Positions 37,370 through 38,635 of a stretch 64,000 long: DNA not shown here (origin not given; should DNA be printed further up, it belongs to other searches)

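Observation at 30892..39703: Candidate undescribed pentonate-to-erythrose-4-phosphate pathway linked to a GH120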

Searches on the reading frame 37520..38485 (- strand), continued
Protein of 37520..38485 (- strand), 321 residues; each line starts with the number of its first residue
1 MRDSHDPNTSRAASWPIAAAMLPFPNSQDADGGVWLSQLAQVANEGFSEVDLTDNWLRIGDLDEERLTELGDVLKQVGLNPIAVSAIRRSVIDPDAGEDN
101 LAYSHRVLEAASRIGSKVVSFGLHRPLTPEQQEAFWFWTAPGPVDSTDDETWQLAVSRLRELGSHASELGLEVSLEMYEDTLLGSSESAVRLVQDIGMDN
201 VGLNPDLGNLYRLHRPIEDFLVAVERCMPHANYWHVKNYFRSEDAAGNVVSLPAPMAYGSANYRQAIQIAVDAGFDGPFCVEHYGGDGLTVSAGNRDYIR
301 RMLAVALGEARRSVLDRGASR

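Call 63: search_solved_structures(query=L033:1343-2665:+, max_evalue=0.00001)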
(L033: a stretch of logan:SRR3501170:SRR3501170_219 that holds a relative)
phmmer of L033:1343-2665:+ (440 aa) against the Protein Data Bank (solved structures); distinct sequences matched with E-value up to 0.00001: 20.
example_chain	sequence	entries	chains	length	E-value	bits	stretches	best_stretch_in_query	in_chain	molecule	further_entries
3vxb_A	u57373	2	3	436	2.3e-87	297.2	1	14-435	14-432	Putative sugar-binding lipoprotein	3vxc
4g68_B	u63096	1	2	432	2.3e-35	125.9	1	56-436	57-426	ABC transporter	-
4g68_A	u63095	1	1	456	2.6e-35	125.7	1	56-436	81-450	ABC transporter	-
8xba_A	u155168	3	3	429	3.6e-30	108.8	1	61-433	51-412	XylA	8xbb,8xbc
3zkk_A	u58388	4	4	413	4.9e-30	108.3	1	52-436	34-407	XOS BINDING PROTEIN | PUTATIVE SUGAR TRANSPORTER SOLUTE-BINDING PROTEIN | SUGAR TRANSPORTER SOLUTE-BINDING PROTEIN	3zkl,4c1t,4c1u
7eho_A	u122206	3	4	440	1.4e-20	77.1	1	55-436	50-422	Chitin oligosaccharide binding protein NagB2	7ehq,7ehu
7ehp_A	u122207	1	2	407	1.1e-17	67.6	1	58-371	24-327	chitin oligosaccahride binding protein NagB1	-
6pql_A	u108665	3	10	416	2.8e-11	46.5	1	48-381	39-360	ABC transporter sugar-binding protein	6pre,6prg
2hq0_A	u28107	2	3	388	3.5e-11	46.2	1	52-381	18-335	Sugar ABC transporter, sugar-binding protein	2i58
2heu_A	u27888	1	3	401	4e-11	46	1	52-381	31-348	Sugar ABC transporter, sugar-binding protein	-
2hfb_A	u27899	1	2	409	4.2e-11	46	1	51-381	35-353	Sugar ABC transporter, sugar-binding protein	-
4r2b_A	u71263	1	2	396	6.3e-08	35.5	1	85-218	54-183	Extracellular solute-binding protein family 1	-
3oo6_A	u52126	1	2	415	1.5e-07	34.2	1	141-284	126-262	ABC transporter binding protein AcbH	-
3oo9_A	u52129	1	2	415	1.5e-07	34.2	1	141-284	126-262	ABC transporter binding protein AcbH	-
3oo8_A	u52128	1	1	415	1.5e-07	34.2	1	141-284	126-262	ABC transporter binding protein AcbH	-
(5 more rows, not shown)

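Call 64: search_solved_structures(query=L034:4809-6341:+, max_evalue=1e-10)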
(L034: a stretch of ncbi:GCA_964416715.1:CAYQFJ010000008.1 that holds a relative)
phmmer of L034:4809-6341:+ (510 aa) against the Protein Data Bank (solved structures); distinct sequences matched with E-value up to 1e-10: 16.
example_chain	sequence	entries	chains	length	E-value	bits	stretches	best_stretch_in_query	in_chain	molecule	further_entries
1pz3_A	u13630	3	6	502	3.6e-170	570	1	4-504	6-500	Alpha-L-arabinofuranosidase | Intracellular exo-alpha-(1->5)-L-arabinofuranosidase | GH51 a-l-arabinofuranosidase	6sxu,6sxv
1pz2_A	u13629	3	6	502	2.4e-169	567.2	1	4-504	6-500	Alpha-L-arabinofuranosidase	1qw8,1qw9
2c7f_A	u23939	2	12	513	3.7e-164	550.1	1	3-466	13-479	ALPHA-L-ARABINOFURANOSIDASE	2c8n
5o7z_A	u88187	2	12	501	6e-164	549.4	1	4-466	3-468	Intracellular exo-alpha-(1->5)-L-arabinofuranosidase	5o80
5o81_A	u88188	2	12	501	4.1e-163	546.7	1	4-466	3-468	Intracellular exo-alpha-(1->5)-L-arabinofuranosidase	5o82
2y2w_A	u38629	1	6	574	4.1e-154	517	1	2-500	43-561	ARABINOFURANOSIDASE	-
4atw_A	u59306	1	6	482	1.1e-84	288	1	6-466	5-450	ALPHA-L-ARABINOFURANOSIDASE DOMAIN PROTEIN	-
3s2c_A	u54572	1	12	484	1.2e-84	287.9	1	6-466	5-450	Alpha-N-arabinofuranosidase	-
3ug3_A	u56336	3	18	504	1.4e-84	287.6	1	6-466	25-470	Alpha-L-arabinofuranosidase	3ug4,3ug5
8i0a_A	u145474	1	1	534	1.8e-70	241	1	47-395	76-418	alpha-L-arabinofuranosidase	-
2vrk_A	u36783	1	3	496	9.3e-54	185.9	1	12-504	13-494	ALPHA-L-ARABINOFURANOSIDASE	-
6zt6_A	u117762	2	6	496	2e-53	184.8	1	12-504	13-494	Alpha-L-arabinofuranosidase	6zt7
2vrq_A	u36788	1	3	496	2.2e-53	184.7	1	12-504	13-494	ALPHA-L-ARABINOFURANOSIDASE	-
6zt8_A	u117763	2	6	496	8.6e-53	182.7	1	12-504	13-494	Alpha-L-arabinofuranosidase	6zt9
6zta_A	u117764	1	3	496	1.2e-52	182.2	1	12-504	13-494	Alpha-L-arabinofuranosidase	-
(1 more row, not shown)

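Call 80: search_dna_similar(query=window:37520-38485:-, collection=plasmids, mode=protein, max_evalue=1e-10, max_rows=25)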
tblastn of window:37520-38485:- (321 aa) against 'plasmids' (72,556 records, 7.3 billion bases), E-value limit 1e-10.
Records with a match: 94; places in all: 94; records where one place covers at least 80% of the query: 93.
Best place of each record, by identity: <60% 94.
By first word of the organism name: Sinorhizobium 75; Ensifer 9; Shinella 3; Paracoccus 2; Streptomyces 1; Arthrobacter 1; Pararhizobium 1; Rhizobium 1; Acidisoma 1.
By predicted mobility (MOB-suite, as given by PLSDB): mobilizable 58; non-mobilizable 24; conjugative 12.
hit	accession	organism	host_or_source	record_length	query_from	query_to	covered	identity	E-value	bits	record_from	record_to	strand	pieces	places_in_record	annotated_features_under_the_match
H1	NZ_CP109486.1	Streptomyces sp. NBC_01445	-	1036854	9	303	92%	58.9%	6e-112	363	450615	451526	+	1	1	record has no annotation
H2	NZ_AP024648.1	Arthrobacter sp. StoSoilB13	-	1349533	12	301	90%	55.2%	9e-104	340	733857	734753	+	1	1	record has no annotation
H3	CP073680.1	Sinorhizobium meliloti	Medicago truncatula,cell culture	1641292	14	303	90%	54.4%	4e-79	321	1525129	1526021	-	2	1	none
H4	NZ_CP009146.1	Sinorhizobium meliloti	Medicago orbicularis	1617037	14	303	90%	54.4%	6e-97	320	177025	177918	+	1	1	none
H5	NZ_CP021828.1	Sinorhizobium meliloti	Medicago truncatula,Single Cell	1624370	14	303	90%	54.4%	6e-97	320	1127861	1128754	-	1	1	none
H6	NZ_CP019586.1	Sinorhizobium meliloti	Medicago arborea,tissue sample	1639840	14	303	90%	54.4%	6e-97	320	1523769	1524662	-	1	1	none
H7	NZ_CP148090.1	Sinorhizobium meliloti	Medicago sativa,cell culture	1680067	14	303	90%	54.4%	6e-97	320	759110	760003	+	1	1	none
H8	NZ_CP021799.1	Sinorhizobium meliloti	Medicago sativa,Single Cell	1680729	14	303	90%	54.4%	6e-97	320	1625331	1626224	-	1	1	none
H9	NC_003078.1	Sinorhizobium meliloti 1021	-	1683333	14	303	90%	54.4%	6e-97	320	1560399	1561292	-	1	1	none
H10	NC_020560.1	Sinorhizobium meliloti 2011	-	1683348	14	303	90%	54.4%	6e-97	320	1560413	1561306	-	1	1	none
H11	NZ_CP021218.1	Sinorhizobium meliloti RU11/001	-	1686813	14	303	90%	54.4%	6e-97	320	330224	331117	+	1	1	none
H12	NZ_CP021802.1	Sinorhizobium meliloti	Medicago sativa,Single Cell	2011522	14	303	90%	54.4%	6e-97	320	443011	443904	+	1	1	none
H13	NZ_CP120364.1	Sinorhizobium kummerowiae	Kummerowia stipulacea,Pure culture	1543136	14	303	90%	54.4%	1e-96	319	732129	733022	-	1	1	none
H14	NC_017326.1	Sinorhizobium meliloti SM11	-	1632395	14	303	90%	54.4%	1e-96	319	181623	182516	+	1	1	none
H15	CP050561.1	Sinorhizobium meliloti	Melilotus officinalis,cell culture,root ...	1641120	14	303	90%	54.4%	1e-96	319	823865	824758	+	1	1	sugar phosphate isomerase/epimerase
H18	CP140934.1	Sinorhizobium meliloti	Medicago lupulina,whole organism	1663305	14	303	90%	54.4%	1e-96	319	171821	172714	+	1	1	sugar phosphate isomerase/epimerase family protein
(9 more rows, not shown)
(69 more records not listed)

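Call 81: get_annotated_region(hit=H9, flank=9000)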
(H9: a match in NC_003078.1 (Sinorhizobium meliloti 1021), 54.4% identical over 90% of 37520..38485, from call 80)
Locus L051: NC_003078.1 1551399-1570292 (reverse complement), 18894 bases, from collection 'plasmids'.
description: Sinorhizobium meliloti 1021 plasmid pSymB, complete sequence
organism: Sinorhizobium meliloti 1021 (NCBI taxid 266834)
taxonomy: Bacteria; Pseudomonadota; Alphaproteobacteria; Hyphomicrobiales; Rhizobiaceae; Sinorhizobium; Sinorhizobium meliloti; Sinorhizobium meliloti 1021
host: -; source: -; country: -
typing (MOB-suite, as given by PLSDB): mobilizable; relaxase MOBQ
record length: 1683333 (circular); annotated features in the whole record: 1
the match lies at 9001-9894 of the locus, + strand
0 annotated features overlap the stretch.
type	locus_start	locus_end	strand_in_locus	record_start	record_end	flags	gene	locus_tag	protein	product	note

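Call 82: get_annotated_region(hit=H18, flank=10000)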
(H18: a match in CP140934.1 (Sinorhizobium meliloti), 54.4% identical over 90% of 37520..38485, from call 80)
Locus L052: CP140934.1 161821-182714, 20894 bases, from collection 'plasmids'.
description: Sinorhizobium meliloti strain ml28 plasmid pSymB, complete sequence
organism: Sinorhizobium meliloti (NCBI taxid 382)
taxonomy: Bacteria; Pseudomonadota; Alphaproteobacteria; Hyphomicrobiales; Rhizobiaceae; Sinorhizobium; Sinorhizobium meliloti
host: -; source: Medicago lupulina,whole organism; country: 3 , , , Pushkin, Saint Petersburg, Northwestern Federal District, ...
typing (MOB-suite, as given by PLSDB): mobilizable; relaxase MOBQ
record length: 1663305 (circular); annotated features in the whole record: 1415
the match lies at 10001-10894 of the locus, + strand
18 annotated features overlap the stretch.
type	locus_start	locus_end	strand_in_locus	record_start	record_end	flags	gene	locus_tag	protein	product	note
CDS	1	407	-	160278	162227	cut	cyaK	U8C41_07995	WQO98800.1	adenylate cyclase CyaK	-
CDS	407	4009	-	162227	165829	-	nsrA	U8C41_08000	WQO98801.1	signal perception protein NrsA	-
CDS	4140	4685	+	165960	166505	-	-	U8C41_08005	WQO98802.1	DUF5706 domain-containing protein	-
CDS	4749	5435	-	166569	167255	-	-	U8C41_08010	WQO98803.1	GntR family transcriptional regulator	-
CDS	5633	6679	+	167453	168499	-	-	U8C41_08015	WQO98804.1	4-hydroxythreonine-4-phosphate dehydrogenase PdxA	-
CDS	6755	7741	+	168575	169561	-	-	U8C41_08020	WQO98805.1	tripartite tricarboxylate transporter substrate binding protein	-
CDS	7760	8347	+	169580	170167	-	-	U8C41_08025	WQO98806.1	tripartite tricarboxylate transporter TctB family protein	-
CDS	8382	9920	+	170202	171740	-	-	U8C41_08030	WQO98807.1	tripartite tricarboxylate transporter permease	-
CDS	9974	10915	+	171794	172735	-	-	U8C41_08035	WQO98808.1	sugar phosphate isomerase/epimerase family protein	-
CDS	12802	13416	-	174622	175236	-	-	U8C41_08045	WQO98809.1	DapH/DapD/GlmU-related protein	-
CDS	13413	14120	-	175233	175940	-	phnL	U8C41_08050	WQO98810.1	phosphonate C-P lyase system protein PhnL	-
CDS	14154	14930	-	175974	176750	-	phnK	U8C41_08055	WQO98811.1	phosphonate C-P lyase system protein PhnK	-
CDS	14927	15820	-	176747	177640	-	-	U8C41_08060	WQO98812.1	alpha-D-ribose 1-methylphosphonate 5-phosphate C-P-lyase PhnJ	-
CDS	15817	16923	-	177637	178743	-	-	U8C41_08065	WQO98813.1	carbon-phosphorus lyase complex subunit PhnI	-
CDS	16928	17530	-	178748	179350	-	phnH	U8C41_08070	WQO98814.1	phosphonate C-P lyase system protein PhnH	-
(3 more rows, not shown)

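Call 88: search_dna_similar(query=window:37520-38485:-, collection=plasmids, mode=protein, max_evalue=1e-10, max_rows=60, rows=spread)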
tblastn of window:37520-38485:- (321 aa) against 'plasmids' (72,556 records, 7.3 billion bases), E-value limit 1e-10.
Records with a match: 94; places in all: 94; records where one place covers at least 80% of the query: 93.
Best place of each record, by identity: <60% 94.
By first word of the organism name: Sinorhizobium 75; Ensifer 9; Shinella 3; Paracoccus 2; Streptomyces 1; Arthrobacter 1; Pararhizobium 1; Rhizobium 1; Acidisoma 1.
By predicted mobility (MOB-suite, as given by PLSDB): mobilizable 58; non-mobilizable 24; conjugative 12.
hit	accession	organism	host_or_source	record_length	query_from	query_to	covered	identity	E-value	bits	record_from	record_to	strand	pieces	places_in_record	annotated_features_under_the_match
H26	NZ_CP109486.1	Streptomyces sp. NBC_01445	-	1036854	9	303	92%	58.9%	6e-112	363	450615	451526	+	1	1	record has no annotation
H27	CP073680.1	Sinorhizobium meliloti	Medicago truncatula,cell culture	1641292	14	303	90%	54.4%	4e-79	321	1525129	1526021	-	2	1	none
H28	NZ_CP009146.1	Sinorhizobium meliloti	Medicago orbicularis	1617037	14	303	90%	54.4%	6e-97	320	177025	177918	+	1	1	none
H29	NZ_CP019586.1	Sinorhizobium meliloti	Medicago arborea,tissue sample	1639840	14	303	90%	54.4%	6e-97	320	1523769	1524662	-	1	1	none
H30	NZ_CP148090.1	Sinorhizobium meliloti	Medicago sativa,cell culture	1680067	14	303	90%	54.4%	6e-97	320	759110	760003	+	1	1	none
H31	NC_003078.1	Sinorhizobium meliloti 1021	-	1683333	14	303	90%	54.4%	6e-97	320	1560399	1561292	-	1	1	none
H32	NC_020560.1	Sinorhizobium meliloti 2011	-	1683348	14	303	90%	54.4%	6e-97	320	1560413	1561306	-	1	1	none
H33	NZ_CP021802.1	Sinorhizobium meliloti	Medicago sativa,Single Cell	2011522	14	303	90%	54.4%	6e-97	320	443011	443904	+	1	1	none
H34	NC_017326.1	Sinorhizobium meliloti SM11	-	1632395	14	303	90%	54.4%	1e-96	319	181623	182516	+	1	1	none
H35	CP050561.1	Sinorhizobium meliloti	Melilotus officinalis,cell culture,root ...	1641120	14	303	90%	54.4%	1e-96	319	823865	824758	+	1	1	sugar phosphate isomerase/epimerase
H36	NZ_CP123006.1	Sinorhizobium meliloti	Medicago sativa,cell culture,nodules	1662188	14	303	90%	54.4%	1e-96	319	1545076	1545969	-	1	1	none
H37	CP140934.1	Sinorhizobium meliloti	Medicago lupulina,whole organism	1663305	14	303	90%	54.4%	1e-96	319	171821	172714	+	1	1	sugar phosphate isomerase/epimerase family protein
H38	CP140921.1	Sinorhizobium meliloti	Medicago lupulina,whole organism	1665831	14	303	90%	54.4%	1e-96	319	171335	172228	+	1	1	sugar phosphate isomerase/epimerase family protein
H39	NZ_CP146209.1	Sinorhizobium meliloti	-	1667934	14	303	90%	54.4%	1e-96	319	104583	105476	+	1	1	none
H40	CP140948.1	Sinorhizobium meliloti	Medicago lupulina,whole organism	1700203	14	303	90%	54.4%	1e-96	319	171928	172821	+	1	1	sugar phosphate isomerase/epimerase family protein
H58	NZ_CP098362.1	Paracoccus sp. TOH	cell cuture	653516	12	304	91%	53.2%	7e-93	308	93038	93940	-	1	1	sugar phosphate isomerase/epimerase family protein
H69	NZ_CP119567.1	Pararhizobium qamdonense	cell culture,soil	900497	4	303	93%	51.3%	2e-96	319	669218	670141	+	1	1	sugar phosphate isomerase/epimerase family protein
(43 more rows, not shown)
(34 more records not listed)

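Call 89: get_annotated_region(hit=H69, flank=9000)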
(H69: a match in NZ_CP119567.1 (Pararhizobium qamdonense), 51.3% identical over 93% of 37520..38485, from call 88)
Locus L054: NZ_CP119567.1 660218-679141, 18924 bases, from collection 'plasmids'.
description: Pararhizobium qamdonense strain T808 plasmid p2, complete sequence
organism: Pararhizobium qamdonense (NCBI taxid 3031126)
taxonomy: Bacteria; Pseudomonadota; Alphaproteobacteria; Hyphomicrobiales; Rhizobiaceae; Pararhizobium; Pararhizobium qamdonense
host: -; source: cell culture,soil; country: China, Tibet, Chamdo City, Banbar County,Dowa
typing (MOB-suite, as given by PLSDB): non-mobilizable
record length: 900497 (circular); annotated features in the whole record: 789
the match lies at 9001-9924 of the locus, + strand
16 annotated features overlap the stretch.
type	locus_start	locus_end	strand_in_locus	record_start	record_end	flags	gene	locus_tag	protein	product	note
CDS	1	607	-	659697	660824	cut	-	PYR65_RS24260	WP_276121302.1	acyl-CoA dehydrogenase family protein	-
CDS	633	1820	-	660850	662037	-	-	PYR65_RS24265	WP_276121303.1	acetyl-CoA C-acyltransferase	GO:0006631 - fatty acid metabolic process [Evidence IEA]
CDS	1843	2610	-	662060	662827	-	-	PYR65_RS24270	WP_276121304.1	3-hydroxyacyl-CoA dehydrogenase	-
CDS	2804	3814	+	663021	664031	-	-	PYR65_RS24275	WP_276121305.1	AraC family transcriptional regulator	GO:0006355 - regulation of DNA-templated transcription [Evidence IEA]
CDS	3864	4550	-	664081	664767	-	-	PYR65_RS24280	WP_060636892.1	GntR family transcriptional regulator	-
CDS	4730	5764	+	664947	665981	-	-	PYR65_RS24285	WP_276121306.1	4-hydroxythreonine-4-phosphate dehydrogenase PdxA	GO:0042823 - pyridoxal phosphate biosynthetic process [Evidence IEA]; GO:0008615 - pyridoxine biosynthetic process ...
CDS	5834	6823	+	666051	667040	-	-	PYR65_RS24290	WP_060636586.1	tripartite tricarboxylate transporter substrate binding protein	-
CDS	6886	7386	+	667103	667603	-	-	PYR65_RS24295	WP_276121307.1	tripartite tricarboxylate transporter TctB family protein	-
CDS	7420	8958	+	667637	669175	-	-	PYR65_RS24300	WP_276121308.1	tripartite tricarboxylate transporter permease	-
CDS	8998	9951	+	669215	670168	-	-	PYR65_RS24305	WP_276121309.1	sugar phosphate isomerase/epimerase family protein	-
CDS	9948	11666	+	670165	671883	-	-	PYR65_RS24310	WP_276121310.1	dihydroxyacetone kinase family protein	-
CDS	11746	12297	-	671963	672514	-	-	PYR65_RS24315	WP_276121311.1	glutathione peroxidase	-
CDS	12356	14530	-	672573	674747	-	-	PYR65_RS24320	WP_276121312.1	tetratricopeptide repeat protein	-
CDS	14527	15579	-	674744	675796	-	-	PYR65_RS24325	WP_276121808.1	glycosyl hydrolase family 8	GO:0005975 - carbohydrate metabolic process [Evidence IEA]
CDS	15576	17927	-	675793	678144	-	-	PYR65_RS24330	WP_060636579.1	cellulose biosynthesis cyclic di-GMP-binding regulatory protein BcsB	GO:0006011 - UDP-glucose metabolic process [Evidence IEA]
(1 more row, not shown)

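Call 90: get_annotated_region(hit=H58, flank=9000)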
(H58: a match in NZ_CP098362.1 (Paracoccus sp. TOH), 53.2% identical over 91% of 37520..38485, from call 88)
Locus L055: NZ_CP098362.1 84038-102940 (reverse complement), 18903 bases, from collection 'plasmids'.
description: Paracoccus sp. TOH plasmid p1, complete sequence
organism: Paracoccus sp. TOH (NCBI taxid 1263728)
taxonomy: Bacteria; Pseudomonadota; Alphaproteobacteria; Rhodobacterales; Paracoccaceae; Paracoccus; Paracoccus sp. TOH
host: -; source: cell cuture; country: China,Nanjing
typing (MOB-suite, as given by PLSDB): non-mobilizable; replicon rep_cluster_229
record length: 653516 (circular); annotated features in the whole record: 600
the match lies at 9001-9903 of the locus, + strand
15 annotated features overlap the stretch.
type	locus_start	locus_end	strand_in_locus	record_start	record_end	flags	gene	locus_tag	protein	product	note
CDS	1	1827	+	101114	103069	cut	tssI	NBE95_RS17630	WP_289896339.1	type VI secretion system tip protein TssI/VgrG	GO:0033103 - protein secretion by the type VI secretion system [Evidence IEA]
CDS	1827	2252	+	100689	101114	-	-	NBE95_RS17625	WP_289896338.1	DUF1795 domain-containing protein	-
CDS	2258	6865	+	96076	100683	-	-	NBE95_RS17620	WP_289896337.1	RHS repeat-associated core domain-containing protein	-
CDS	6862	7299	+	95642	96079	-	-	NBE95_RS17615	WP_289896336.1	hypothetical protein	-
CDS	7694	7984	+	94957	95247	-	-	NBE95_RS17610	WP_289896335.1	hypothetical protein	-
CDS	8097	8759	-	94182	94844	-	-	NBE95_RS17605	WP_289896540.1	GntR family transcriptional regulator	-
CDS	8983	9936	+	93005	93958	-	-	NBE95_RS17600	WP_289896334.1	sugar phosphate isomerase/epimerase family protein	-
CDS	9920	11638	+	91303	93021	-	-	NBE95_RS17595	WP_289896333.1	dihydroxyacetone kinase family protein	-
CDS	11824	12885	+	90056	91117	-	-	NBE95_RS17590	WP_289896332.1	4-hydroxythreonine-4-phosphate dehydrogenase PdxA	-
CDS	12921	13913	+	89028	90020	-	-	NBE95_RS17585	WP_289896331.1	tripartite tricarboxylate transporter substrate binding protein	-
CDS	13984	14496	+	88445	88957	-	-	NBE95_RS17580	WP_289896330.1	tripartite tricarboxylate transporter TctB family protein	-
CDS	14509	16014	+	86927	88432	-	-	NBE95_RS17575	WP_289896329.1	tripartite tricarboxylate transporter permease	-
CDS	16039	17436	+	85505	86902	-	-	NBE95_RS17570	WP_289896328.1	SAF domain-containing protein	-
CDS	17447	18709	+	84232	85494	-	-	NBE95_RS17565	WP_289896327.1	3-oxo-tetronate kinase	-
CDS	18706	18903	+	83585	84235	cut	-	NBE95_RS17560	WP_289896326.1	aldolase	-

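Call 94: search_protein_families(library=ncbifam, proteins=[L033:1343-2665:+, L052:5633-6679:+], max_evalue=1e-10)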
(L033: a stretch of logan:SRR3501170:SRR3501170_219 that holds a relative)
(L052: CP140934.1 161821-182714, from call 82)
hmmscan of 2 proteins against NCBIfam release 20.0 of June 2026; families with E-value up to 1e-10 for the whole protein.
L033:1343-2665:+ (440 aa): 2 families
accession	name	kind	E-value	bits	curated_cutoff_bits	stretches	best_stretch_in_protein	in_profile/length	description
TIGR03851.1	chitin_NgcE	equivalog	3.1e-17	62.6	399.65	1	75-266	74-272/450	N-acetylglucosamine/diacetylchitobiose ABC transporter substrate-binding protein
TIGR03850.1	bind_CPR_0540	equivalog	2.4e-12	46.2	299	1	15-251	12-252/437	carbohydrate ABC transporter substrate-binding protein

L052:5633-6679:+ (348 aa): 7 families
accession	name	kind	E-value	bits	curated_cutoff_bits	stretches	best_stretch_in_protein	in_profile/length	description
TIGR00557.1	pdxA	equivalog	6.9e-76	255.7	290.35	1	16-338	2-320/320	4-hydroxythreonine-4-phosphate dehydrogenase PdxA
NF002992.0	PRK03743.1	equivalog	2e-72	244.3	470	1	11-342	2-332/333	4-hydroxythreonine-4-phosphate dehydrogenase PdxA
NF003699.0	PRK05312.1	equivalog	1.5e-68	231.6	378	1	13-342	4-337/340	4-hydroxythreonine-4-phosphate dehydrogenase PdxA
NF002891.0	PRK03371.1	equivalog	1.4e-58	198.7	583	1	15-337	4-325/326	D-threonate 4-phosphate dehydrogenase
NF002520.0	PRK01909.1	equivalog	4.5e-55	187.3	476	1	12-343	4-328/329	4-hydroxythreonine-4-phosphate dehydrogenase PdxA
NF002744.0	PRK02746.1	equivalog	8.1e-54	183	425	1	10-342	6-344/346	4-hydroxythreonine-4-phosphate dehydrogenase PdxA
NF003040.0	PRK03946.1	equivalog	5.4e-35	121.3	376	1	15-340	3-306/307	4-hydroxythreonine-4-phosphate dehydrogenase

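Call 106: find_encoding_contigs(protein=P0004, flank=10000, max_places=1)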
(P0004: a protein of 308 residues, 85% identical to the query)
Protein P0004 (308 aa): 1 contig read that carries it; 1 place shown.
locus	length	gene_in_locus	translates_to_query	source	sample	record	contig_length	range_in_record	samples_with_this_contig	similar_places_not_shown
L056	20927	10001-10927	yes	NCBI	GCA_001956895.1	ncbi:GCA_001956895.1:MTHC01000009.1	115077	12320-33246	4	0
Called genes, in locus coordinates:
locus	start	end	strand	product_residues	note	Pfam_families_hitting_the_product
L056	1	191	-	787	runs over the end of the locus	PF01855:POR_N, PF17147:PFOR_II, PF01558:POR, PF10371:EKR, PF00037:Fer4, PF12837:Fer4_6, PF12838:Fer4_7, PF13237:Fer4_10, +7 more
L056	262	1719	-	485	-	PF12801:Fer4_5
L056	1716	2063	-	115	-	-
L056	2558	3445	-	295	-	PF02548:Pantoate_transf, PF13714:PEP_mutase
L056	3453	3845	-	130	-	PF02261:Asp_decarbox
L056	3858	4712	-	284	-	PF02569:Pantoate_ligase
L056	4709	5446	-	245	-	PF10727:Rossmann-like (faint), PF10728:DUF2520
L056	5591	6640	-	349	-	PF00356:LacI, PF00532:Peripla_BP_1, PF13407:Peripla_BP_4, PF13377:Peripla_BP_3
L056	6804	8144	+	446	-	PF01547:SBP_bac_1, PF13416:SBP_bac_8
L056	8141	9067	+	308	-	PF00528:BPD_transp_1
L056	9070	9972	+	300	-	PF00528:BPD_transp_1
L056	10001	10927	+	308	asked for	PF01261:AP_endonuc_2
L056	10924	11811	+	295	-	PF03446:NAD_binding_2, PF14833:NAD_binding_11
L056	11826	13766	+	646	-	PF22842:Pel9A-like_beta_helix, PF21258:Glyco_hydro_120_ins, PF13229:Beta_helix (weak)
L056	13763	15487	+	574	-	PF02733:Dak1, PF02734:Dak2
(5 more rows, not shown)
